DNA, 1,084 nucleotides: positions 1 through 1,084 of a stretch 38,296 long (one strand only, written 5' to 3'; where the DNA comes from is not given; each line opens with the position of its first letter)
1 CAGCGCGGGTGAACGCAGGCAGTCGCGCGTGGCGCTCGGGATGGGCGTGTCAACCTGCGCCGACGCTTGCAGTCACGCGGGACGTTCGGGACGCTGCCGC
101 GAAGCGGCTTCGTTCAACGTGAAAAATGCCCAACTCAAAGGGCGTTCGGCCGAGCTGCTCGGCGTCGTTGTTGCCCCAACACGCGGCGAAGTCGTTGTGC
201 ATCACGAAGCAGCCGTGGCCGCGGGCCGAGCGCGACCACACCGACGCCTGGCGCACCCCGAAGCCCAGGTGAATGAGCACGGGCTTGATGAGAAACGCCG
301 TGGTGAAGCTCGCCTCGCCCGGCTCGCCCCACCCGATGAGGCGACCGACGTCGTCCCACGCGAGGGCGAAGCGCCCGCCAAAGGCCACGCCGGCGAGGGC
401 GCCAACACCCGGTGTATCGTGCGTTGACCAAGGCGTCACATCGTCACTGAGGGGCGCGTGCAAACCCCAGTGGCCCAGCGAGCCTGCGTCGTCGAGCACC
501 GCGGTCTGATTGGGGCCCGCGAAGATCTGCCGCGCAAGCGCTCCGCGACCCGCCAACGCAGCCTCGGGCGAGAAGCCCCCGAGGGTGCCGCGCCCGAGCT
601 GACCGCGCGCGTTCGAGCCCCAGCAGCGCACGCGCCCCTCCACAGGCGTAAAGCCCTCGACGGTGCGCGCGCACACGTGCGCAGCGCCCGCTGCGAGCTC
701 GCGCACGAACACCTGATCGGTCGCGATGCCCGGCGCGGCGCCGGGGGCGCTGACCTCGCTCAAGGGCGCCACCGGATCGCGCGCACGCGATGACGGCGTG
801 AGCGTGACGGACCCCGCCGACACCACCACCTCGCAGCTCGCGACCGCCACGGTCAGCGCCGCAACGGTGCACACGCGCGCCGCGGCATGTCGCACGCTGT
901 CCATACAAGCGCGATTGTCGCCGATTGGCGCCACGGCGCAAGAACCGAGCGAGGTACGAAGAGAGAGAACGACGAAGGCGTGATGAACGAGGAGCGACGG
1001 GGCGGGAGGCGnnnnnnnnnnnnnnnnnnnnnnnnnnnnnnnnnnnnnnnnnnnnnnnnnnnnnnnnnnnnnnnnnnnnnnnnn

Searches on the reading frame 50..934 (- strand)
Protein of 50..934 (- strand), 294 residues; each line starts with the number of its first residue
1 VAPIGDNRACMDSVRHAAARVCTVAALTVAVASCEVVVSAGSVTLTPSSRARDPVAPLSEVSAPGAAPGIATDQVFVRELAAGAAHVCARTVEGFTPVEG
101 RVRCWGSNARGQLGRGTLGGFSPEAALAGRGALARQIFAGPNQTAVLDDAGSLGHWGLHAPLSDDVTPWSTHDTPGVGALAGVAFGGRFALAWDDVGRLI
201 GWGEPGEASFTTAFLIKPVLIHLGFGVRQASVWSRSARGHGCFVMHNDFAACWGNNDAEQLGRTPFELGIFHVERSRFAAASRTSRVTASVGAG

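Call 31: search_protein_families(library=pfam, proteins=[window:50-934:-], max_evalue=0.001)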
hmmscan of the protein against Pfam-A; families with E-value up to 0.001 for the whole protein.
window:50-934:- (294 aa): 3 families
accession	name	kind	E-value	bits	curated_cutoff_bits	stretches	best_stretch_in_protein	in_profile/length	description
PF25390.1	WD40_RLD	-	9.1e-15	55.3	150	1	75-263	32-229/363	RCC1-like domain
PF13540.12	RCC1_2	-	9.7e-07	28.9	22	0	99-112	17-30/30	Regulator of chromosome condensation (RCC1) repeat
PF00415.24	RCC1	-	0.00036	21.5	21.7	0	99-118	1-20/50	Regulator of chromosome condensation (RCC1) repeat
